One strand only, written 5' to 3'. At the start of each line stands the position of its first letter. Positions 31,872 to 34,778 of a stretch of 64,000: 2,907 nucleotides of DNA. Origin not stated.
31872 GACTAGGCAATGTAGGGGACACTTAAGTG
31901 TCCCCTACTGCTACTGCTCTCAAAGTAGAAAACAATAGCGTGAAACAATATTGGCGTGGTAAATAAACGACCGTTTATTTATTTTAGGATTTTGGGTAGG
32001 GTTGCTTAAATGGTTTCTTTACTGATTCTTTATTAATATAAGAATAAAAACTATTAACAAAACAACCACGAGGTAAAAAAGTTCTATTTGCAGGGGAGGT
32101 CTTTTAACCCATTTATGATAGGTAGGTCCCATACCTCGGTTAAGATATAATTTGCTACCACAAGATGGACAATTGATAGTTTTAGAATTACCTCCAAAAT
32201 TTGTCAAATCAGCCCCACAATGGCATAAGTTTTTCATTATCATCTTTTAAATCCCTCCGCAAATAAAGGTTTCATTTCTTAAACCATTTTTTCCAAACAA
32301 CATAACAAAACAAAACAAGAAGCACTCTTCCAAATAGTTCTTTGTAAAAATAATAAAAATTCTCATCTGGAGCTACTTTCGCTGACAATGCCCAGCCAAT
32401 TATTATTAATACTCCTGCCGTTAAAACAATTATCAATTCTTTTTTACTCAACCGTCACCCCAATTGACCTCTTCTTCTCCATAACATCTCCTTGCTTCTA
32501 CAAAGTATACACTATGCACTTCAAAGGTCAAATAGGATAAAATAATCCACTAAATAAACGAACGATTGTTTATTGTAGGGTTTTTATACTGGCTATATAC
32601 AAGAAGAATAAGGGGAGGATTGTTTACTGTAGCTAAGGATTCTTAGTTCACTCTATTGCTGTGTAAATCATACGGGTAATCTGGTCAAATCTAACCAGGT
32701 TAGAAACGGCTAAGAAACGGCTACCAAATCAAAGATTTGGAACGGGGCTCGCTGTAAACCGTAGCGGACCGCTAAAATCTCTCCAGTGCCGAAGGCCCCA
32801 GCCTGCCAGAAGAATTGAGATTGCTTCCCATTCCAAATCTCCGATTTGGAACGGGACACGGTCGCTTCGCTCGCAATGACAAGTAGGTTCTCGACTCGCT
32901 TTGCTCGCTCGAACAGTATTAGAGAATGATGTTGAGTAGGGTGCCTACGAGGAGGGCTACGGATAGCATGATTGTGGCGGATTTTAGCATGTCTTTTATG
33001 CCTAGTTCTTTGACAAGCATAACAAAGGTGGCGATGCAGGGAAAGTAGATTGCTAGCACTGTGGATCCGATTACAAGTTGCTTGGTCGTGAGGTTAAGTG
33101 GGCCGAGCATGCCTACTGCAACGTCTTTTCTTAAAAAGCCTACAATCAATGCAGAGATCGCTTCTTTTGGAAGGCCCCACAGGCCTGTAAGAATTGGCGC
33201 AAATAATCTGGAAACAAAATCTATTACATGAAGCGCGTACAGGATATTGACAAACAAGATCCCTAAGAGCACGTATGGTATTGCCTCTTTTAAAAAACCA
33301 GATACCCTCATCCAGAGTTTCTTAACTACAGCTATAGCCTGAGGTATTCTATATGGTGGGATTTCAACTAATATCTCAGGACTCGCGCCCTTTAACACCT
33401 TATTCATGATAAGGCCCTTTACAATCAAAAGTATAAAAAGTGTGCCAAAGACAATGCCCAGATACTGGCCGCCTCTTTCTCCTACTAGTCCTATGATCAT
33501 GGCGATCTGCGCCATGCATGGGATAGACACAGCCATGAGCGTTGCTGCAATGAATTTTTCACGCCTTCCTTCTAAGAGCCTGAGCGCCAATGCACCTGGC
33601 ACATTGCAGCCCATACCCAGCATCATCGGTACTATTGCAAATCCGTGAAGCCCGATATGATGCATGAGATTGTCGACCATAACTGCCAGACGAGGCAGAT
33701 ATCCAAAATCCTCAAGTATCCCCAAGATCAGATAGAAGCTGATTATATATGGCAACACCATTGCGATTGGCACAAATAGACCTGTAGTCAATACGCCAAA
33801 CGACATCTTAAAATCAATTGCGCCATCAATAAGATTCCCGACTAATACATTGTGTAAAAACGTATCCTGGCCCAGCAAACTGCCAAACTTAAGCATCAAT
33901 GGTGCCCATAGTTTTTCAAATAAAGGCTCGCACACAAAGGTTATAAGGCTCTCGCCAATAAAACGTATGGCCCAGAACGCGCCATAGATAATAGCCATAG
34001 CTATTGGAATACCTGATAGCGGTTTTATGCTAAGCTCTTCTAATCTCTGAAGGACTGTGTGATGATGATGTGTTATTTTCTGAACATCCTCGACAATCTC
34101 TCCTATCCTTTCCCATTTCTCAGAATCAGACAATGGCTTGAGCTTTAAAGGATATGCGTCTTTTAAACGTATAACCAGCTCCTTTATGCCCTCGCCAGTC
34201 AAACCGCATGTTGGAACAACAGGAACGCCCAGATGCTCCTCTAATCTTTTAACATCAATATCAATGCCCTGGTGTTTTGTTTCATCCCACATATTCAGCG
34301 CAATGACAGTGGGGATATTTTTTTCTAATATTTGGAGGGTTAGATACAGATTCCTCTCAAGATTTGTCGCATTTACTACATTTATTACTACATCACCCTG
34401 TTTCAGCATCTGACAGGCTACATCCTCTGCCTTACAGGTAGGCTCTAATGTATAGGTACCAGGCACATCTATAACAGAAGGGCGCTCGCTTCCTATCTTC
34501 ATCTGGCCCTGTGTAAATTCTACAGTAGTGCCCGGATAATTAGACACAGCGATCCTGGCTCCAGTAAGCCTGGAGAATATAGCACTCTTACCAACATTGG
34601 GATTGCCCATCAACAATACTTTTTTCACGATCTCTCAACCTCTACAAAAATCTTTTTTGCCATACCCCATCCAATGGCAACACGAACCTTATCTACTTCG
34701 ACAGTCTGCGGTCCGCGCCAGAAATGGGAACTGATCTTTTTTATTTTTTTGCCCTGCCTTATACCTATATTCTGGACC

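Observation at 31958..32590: Direct-repeat-flanked cassette encoding two or three tiny membrane/zinc-ribbon proteins inside a 1.27-kb gene-poor region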

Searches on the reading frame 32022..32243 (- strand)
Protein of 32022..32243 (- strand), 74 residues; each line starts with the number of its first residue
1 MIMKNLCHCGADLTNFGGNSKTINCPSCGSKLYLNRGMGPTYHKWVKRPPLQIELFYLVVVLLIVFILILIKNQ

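Call 6: search_protein_families(library=pfam, proteins=[window:32022-32243:-], max_evalue=1)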
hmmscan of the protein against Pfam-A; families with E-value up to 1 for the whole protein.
seq(74 aa): 9 families
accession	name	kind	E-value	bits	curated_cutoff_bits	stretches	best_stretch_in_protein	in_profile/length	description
PF03119.21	DNA_ligase_ZBD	-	0.022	15.1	25.8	1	24-33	1-10/27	NAD-dependent DNA ligase C4 zinc finger domain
PF01396.24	Zn_ribbon_Top1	-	0.066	13.5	32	1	24-38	3-17/39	Topoisomerase DNA binding C4 zinc finger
PF23451.1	Zn_ribbon_PaaD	-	0.079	13.1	27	1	17-31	9-23/53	PaaD zinc beta ribbon domain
PF07503.17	zf-HYPF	-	0.089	13.1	23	1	22-34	21-33/34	HypF finger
PF05077.17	DUF678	-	0.14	12.8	24.1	1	14-36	49-71/74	Protein of unknown function (DUF678)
PF09723.15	Zn_ribbon_8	-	0.15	12.5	34.4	1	9-31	11-36/41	Zinc ribbon domain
PF13248.11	Zn_ribbon_3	-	0.15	12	27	1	22-31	2-25/26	zinc-ribbon domain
PF21344.3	Zn_ribbon_LysW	-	0.42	10.7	27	0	7-13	24-31/46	Alpha-aminoadipate carrier protein LysW-like, globular domain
PF24460.1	DUF7575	-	0.51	10.2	28.5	1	22-32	3-13/28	Domain of unknown function (DUF7575)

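Call 9: find_encoding_contigs(protein=window:32022-32243:-, flank=6000, max_places=10)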
Protein seq(74 aa) (74 aa): 1 contig read that carries it; 1 place shown.
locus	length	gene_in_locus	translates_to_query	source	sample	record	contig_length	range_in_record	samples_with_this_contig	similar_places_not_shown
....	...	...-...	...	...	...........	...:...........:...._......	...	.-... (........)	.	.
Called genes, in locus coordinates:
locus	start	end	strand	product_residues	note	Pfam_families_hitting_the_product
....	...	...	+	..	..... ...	-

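Call 11: find_homologous_proteins(query=window:32022-32243:-, max_evalue=10)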
Query seq(74 aa) (74 aa): 1 proteins with E <= 10 among 1 candidates.
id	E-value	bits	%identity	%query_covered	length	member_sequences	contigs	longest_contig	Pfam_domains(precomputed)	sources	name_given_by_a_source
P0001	1.8e-44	166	100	100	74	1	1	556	-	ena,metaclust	metaclust:\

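Call 30: search_protein_families(library=phrogs, proteins=[window:32022-32243:-], max_evalue=1)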
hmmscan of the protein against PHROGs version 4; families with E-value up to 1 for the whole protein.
seq(74 aa): 7 families
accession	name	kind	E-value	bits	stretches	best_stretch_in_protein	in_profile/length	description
phrog_14275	-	unknown function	0.016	15.9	1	20-68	1-49/178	-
phrog_2834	-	unknown function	0.031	15.1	1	12-35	39-62/78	-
phrog_20727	-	unknown function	0.037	15.2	1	4-35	25-56/56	-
phrog_33239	-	unknown function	0.045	14.6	1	21-31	2-12/40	-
phrog_4875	-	unknown function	0.14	13.3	1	9-37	18-45/77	-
phrog_16186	-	unknown function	0.19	12.7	1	23-36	7-20/50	-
phrog_25323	-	unknown function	0.22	12.4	1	18-37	98-117/159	-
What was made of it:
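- On Known anti-phage defence systems (PADLOC) and phage protein families (PHROGs): The best PHROG hit had E = 0.016 and was to a family of unknown function (call 30).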

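Call 31: search_protein_families(library=padloc, proteins=[window:32022-32243:-], max_evalue=1)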
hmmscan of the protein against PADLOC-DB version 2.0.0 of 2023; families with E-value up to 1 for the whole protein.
seq(74 aa): 0 families
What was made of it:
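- On Known anti-phage defence systems (PADLOC) and phage protein families (PHROGs): PADLOC gave 0 hits at E up to 1 (call 31).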

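Call 32: search_protein_families(library=ncbifam, proteins=[window:32022-32243:-], max_evalue=1)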
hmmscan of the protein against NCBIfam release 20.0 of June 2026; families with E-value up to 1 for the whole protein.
seq(74 aa): 3 families
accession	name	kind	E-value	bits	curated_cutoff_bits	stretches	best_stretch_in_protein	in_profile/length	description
NF001629.0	PRK00415.1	equivalog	0.0076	15.8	70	1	8-33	19-44/62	30S ribosomal protein S27e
NF001607.0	PRK00398.1-4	equivalog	0.073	12.8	89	1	9-32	15-38/53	DNA-directed RNA polymerase subunit P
TIGR04104.1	cxxc_20_cxxc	subfamily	0.38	11.2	45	0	20-67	23-70/93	TIGR04104 family putative zinc finger protein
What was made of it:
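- On FeoC / FeoB-associated Cys-rich membrane protein: Neither family is in the Pfam output at E up to 1 (call 6), nor in NCBIfam (call 32).
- On Zinc-ribbon domain (for orf74): All zinc-ribbon profiles score below their cut-offs (E = 0.02-0.5; calls 6, 32).
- Checked: (ii) The zinc ribbon of orf74 rests on the CxC...CPxC motif and sub-threshold profile hits only (calls 6, 32).
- There is no hit in PADLOC, PHROGs, Pfam or NCBIfam (calls 6, 30-32).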

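Call 35: find_related_loci(query=window:32022-32243:-, collection=viral_contigs, flank=5000)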
Query seq(74 aa) (74 aa) in viral_contigs; peptide patterns used: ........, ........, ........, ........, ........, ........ (x = any residue, [..] = any of these).
59 stretches matched a pattern, but none encodes a relative of the query by tblastn (E <= 1e-3).

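Call 37: search_protein_representatives(protein=window:32022-32243:-)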
Query: 74 residues. Proteins with E-value up to 0.001 (for the whole library): 2; up to 1e-10: 2; up to 1e-30: 1. The best 2 are listed.
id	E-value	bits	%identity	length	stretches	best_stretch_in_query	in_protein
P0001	5.6e-45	166.4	100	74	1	1-74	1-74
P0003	2.2e-25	104.2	36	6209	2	34-54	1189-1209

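Call 54: predict_structure(protein=window:32022-32243:-)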
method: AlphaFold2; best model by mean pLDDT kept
length: 74 residues; sequences in the alignment: 1
mean_pLDDT: 68.2   pTM: 0.34
mean pLDDT of the five models: 68.2, 67.0, 65.7, 64.5, 59.7
residues with pLDDT >= 90: 18; 70-90: 9; 50-70: 35; < 50: 12
segments of 3 or more residues with pLDDT < 50: 1-4
pLDDT, mean of each block of 10 residues (from residue 1): 53 53 66 57 55 88 98 90
secondary structure, 60 per line:
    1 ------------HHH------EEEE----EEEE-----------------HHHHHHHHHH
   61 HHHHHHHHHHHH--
elements in order: E22-25 E30-33 H51-72
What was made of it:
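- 32019..32243 (-): orf74: CxC-x15-CPxC knuckles plus a C-terminal transmembrane helix (a tail-anchored topology). ATG start, with GGAGGG 9 nt upstream. AF2 helix 51-72 has pLDDT 88-98 (call 54).
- On Zinc-ribbon domain (for orf74): The AF2 model has a beta-hairpin at residues 22-33 but with pLDDT 53-66 (call 54).
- Checked: Its C-terminal helix is predicted confidently (call 54).
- The orf74 TM helix is confidently predicted (call 54).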

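Call 66: search_dna_similar(query=window:32022-32243:-, collection=phages, mode=protein, max_evalue=1)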
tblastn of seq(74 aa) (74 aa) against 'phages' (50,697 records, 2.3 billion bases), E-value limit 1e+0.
No match.

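Call 67: search_dna_similar(query=window:32022-32243:-, collection=plasmids, mode=protein, max_evalue=1)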
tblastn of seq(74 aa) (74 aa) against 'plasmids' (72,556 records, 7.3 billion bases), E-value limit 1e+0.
No match.

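Call 83: search_solved_structures(query=window:32022-32243:-, max_evalue=10)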
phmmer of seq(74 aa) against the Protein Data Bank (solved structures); distinct sequences matched with E-value up to 10: 8.
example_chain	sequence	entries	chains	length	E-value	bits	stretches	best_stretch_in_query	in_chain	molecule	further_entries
3b12_A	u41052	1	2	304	0.45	14.1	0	10-39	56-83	Fluoroacetate dehalogenase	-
1y37_A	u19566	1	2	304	0.45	14.1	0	10-39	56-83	Fluoroacetate Dehalogenase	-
4qiw_P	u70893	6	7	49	0.64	13.6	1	7-33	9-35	DNA-directed RNA polymerase subunit P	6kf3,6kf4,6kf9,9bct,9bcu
5w1m_A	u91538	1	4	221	0.71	13.5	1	18-53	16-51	CR1-07 Fab light chain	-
5w1g_L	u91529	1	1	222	0.71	13.5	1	18-53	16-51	CR1-07 Fab light chain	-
6rtr_A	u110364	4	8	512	1.6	12.4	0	6-40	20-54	Semialdehyde dehydrogenase Pcd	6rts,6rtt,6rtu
6a2j_A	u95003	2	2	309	2.4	11.8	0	22-62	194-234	Heme A synthase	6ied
9epp_R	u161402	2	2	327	2.7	11.7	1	38-71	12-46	Kumopsin1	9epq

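Call 86: fold_search(model_id=the predicted structure, library=pdb)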
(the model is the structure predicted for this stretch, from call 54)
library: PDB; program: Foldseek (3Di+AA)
matches with E <= 10: 28; with E <= 0.001: 0
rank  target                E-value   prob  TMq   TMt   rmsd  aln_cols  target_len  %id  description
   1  5svi_A                3.4e+00  0.06  0.20  0.29   4.4        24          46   25  MORC3 CW domain in complex with unmodified histone H3 (released 2016-12-14)
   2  4qq4_A                3.7e+00  0.08  0.23  0.31   4.2        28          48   25  CW-type zinc finger of MORC3 in complex with the amino terminus of histone H3 (released 2014-08-20)
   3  5svi_B                4.9e+00  0.06  0.23  0.28   4.2        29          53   28  MORC3 CW domain in complex with unmodified histone H3 (released 2016-12-14)
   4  9i05_Xw               4.9e+00  0.05  0.19  0.06   4.6        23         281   13  Cryo-EM structure of the large subunit of the mitochondrial ribosome from Toxoplasma gondii (released 2025-06-11)
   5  5ix1_A                5.3e+00  0.06  0.24  0.06   4.0        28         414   21  Crystal structure of mouse Morc3 ATPase-CW cassette in complex with AMPPNP and H3K4me3 peptide (released 2016-08-17)
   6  2kol_MODEL_1_A        5.3e+00  0.02  0.14  0.15   9.6        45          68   11  Solution structure of human SDF1-alpha H25R (released 2010-10-06)
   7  2d5m                  5.7e+00  0.06  0.22  0.10   5.6        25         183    8  Flavoredoxin of Desulfovibrio vulgaris (Miyazaki F) (released 2006-11-21)
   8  5ix1_B                6.6e+00  0.05  0.24  0.06   4.0        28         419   21  Crystal structure of mouse Morc3 ATPase-CW cassette in complex with AMPPNP and H3K4me3 peptide (released 2016-08-17)
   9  5ix2_B                6.6e+00  0.05  0.24  0.06   4.0        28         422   21  Crystal structure of mouse Morc3 ATPase-CW cassette in complex with AMPPNP and unmodified H3 peptide (released 2016-08-17)
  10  2e61_MODEL_1_A        6.6e+00  0.02  0.18  0.19   8.5        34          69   24  Solution structure of the zf-CW domain in zinc finger CW-type PWWP domain protein 1 (released 2007-06-26)
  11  9e5c_7d               7.1e+00  0.04  0.20  0.19   5.3        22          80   27  Cryo-EM structure of 96 nm repeat of microtubule doublet from T. brucei flagellum (released 2025-03-12)
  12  9g6k_Lo               7.1e+00  0.02  0.19  0.07  10.3        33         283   12  LSU structure derived from the LSU sample of the mitoribosome from T. gondii. (released 2024-12-11)
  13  7aih_T                7.6e+00  0.01  0.17  0.21   8.7        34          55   12  The Large subunit of the Kinetoplastid mitochondrial ribosome (released 2021-04-28)
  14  5eio_C                8.2e+00  0.04  0.20  0.31   2.6        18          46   33  Crystal structure of LysY from Thermus thermophilus complexed with NADP+ and LysW-gamma-aminoadipic semialdehyde (released 2016-03-23)
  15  5svx_A                8.2e+00  0.04  0.23  0.29   4.2        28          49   25  MORC3 CW in complex with histone H3K4me3 (released 2016-10-05)
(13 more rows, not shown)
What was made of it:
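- On Zinc-ribbon domain (for orf74): The Foldseek best hit has E = 3.4 (call 86).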

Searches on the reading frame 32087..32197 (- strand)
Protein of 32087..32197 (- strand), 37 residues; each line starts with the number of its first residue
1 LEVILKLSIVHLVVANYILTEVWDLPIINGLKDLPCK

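Call 61: search_protein_families(library=pfam, proteins=[window:32087-32197:-], max_evalue=1)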
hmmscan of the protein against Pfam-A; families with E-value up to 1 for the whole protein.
seq(37 aa): 0 families

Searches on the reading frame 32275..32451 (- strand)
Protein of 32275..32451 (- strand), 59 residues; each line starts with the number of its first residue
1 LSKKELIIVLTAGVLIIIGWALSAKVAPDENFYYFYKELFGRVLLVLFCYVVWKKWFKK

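Call 6: search_protein_families(library=pfam, proteins=[window:32275-32451:-], max_evalue=1)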
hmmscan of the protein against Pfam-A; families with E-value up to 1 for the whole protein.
seq(59 aa): 2 families
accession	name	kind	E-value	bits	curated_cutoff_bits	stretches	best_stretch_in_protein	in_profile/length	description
PF11297.13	DUF3098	-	0.1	12.6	25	1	2-40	3-40/67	Protein of unknown function (DUF3098)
PF06196.17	DUF997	-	0.69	10.3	26.3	0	2-58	2-69/77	Protein of unknown function (DUF997)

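Call 10: find_encoding_contigs(protein=window:32275-32451:-, flank=6000, max_places=10)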
Protein seq(59 aa) (59 aa): no gene with exactly this product is on record in the collection.

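Call 20: find_homologous_proteins(query=window:32275-32451:-, max_evalue=10)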
Query seq(59 aa) (59 aa): 1 proteins with E <= 10 among 1 candidates.
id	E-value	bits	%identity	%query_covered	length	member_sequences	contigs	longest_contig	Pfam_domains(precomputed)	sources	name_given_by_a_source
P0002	1.4e-27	112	98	92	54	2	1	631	-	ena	-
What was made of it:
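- No homologue in any database (calls 11, 20, 37).
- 32272..32451 (-): orf59: small protein with one clear N-terminal transmembrane segment and a basic C-terminus. TTG start only. No homologues (call 20).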

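Call 24: find_encoding_contigs(protein=P0002, flank=6000, max_places=10)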
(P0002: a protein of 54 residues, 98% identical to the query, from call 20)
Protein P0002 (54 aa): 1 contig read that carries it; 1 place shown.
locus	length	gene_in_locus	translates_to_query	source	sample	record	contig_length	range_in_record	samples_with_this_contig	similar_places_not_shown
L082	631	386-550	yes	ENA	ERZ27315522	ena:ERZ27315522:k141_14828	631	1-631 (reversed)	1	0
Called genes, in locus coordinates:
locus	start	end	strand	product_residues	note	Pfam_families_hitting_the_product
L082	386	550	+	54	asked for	-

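Call 30: search_protein_families(library=phrogs, proteins=[window:32275-32451:-], max_evalue=1)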
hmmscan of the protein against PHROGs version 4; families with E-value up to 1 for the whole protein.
seq(59 aa): 0 families

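Call 31: search_protein_families(library=padloc, proteins=[window:32275-32451:-], max_evalue=1)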
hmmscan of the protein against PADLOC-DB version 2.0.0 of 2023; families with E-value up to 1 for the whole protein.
seq(59 aa): 0 families

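Call 32: search_protein_families(library=ncbifam, proteins=[window:32275-32451:-], max_evalue=1)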
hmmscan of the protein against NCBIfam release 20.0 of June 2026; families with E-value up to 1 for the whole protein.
seq(59 aa): 0 families

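Call 65: find_related_loci(query=window:32275-32451:-, collection=viral_contigs, flank=5000)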
Query seq(59 aa) (59 aa) in viral_contigs; peptide patterns used: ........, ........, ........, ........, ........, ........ (x = any residue, [..] = any of these).
25 stretches matched a pattern, but none encodes a relative of the query by tblastn (E <= 1e-3).

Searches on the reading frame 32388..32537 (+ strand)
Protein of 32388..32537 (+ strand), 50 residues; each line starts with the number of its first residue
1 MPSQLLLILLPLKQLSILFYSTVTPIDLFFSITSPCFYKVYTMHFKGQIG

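Call 61: search_protein_families(library=pfam, proteins=[window:32388-32537:+], max_evalue=1)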
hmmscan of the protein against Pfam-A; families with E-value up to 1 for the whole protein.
seq(50 aa): 1 family
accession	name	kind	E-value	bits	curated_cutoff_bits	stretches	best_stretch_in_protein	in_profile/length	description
PF17938.6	TetR_C_29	-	0.1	13.2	26.2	1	18-45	66-93/119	Tetracyclin repressor-like, C-terminal domain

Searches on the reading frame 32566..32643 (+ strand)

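Call 61: search_protein_families(library=pfam, proteins=[window:32566-32643:+], max_evalue=1)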
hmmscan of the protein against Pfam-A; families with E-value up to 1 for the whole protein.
seq(26 aa): 1 family
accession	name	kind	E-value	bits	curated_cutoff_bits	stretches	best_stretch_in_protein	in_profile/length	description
PF18969.5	DUF5708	-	0.087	13.1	26.9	1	2-24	15-37/60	Family of unknown function (DUF5708)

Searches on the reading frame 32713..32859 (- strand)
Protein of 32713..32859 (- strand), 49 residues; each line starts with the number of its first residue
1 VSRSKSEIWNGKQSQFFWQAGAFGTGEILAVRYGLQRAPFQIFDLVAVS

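Call 61: search_protein_families(library=pfam, proteins=[window:32713-32859:-], max_evalue=1)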
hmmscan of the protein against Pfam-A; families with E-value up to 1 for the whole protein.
seq(49 aa): 0 families

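Call 62: find_homologous_proteins(query=window:32713-32859:-, max_evalue=1)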
Query seq(49 aa): no candidate shares three 5-residue words with the query. No homologue found.
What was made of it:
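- Tried and rejected: Homology searches for orf74, for orf59 and for a 49-aa ORF across the GC-rich block returned only identical same-strain sequences or nothing (calls 11, 20, 62).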

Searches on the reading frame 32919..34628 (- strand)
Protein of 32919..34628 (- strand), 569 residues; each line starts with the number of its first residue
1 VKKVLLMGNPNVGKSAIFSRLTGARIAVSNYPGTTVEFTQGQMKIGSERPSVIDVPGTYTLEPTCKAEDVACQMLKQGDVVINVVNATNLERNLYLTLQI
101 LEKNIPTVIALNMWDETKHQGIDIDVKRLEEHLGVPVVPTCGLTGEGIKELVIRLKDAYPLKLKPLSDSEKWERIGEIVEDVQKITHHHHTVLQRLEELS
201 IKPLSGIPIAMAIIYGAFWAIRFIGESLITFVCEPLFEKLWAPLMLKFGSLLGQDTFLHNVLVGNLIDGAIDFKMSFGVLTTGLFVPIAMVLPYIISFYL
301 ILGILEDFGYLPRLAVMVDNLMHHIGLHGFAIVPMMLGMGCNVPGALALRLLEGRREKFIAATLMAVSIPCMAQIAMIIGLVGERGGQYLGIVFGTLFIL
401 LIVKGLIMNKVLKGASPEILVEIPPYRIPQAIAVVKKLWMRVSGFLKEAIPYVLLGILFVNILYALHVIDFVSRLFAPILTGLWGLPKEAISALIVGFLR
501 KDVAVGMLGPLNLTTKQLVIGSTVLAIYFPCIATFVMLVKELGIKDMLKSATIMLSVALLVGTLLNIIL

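Call 58: find_encoding_contigs(protein=window:32919-34628:-, flank=4000, max_places=10)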
Protein window:32919-34628:- (569 aa): no gene with exactly this product is on record in the collection.
